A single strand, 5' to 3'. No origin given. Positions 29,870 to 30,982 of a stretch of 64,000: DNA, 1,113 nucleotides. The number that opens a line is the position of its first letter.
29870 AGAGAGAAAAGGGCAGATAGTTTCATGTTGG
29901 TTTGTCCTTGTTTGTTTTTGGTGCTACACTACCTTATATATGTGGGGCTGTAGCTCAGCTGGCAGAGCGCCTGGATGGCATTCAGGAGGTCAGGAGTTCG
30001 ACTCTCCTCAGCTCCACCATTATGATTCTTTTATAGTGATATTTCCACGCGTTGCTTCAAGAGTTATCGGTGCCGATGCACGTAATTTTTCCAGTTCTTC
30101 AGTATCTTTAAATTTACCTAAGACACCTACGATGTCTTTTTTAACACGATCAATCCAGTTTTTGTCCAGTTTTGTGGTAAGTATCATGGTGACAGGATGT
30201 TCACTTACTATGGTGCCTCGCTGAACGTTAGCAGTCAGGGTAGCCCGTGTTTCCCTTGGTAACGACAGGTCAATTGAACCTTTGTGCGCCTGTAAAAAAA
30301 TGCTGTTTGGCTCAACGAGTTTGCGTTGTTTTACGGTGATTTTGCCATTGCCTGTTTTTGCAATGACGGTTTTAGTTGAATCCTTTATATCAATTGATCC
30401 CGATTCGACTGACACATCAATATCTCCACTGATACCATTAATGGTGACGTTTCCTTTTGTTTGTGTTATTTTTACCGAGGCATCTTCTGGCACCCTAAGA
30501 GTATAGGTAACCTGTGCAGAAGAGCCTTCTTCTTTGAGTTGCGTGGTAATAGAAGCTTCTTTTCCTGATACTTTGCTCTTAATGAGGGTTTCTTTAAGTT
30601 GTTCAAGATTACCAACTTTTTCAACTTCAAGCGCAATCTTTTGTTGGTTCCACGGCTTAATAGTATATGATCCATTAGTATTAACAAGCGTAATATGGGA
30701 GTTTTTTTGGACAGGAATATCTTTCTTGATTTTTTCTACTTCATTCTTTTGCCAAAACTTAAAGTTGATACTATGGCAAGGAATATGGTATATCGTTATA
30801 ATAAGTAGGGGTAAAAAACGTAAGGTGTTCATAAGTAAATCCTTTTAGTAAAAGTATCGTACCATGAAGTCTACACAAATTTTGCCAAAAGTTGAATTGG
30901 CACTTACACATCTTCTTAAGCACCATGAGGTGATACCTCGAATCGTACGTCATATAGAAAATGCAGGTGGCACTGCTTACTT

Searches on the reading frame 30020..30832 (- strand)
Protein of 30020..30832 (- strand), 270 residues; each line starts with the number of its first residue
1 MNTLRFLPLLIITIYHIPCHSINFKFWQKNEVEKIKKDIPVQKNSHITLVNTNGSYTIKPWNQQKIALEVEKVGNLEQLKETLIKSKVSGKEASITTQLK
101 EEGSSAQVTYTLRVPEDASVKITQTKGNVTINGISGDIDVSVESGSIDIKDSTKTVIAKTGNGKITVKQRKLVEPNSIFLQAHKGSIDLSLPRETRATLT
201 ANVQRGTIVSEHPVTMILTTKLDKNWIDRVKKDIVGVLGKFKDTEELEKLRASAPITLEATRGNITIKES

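Call 87: search_protein_families(library=pfam, proteins=[window:30020-30832:-], max_evalue=0.001)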
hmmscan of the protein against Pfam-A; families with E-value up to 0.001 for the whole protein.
window:30020-30832:- (270 aa): 2 families
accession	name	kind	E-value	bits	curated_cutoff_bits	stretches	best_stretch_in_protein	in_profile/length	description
PF13349.12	DUF4097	-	8.9e-07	29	22.9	1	47-212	46-212/247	Toastrack DUF4097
PF24016.2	DUF7330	-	1.7e-05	24.9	27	1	121-268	31-183/187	Domain of unknown function (DUF7330)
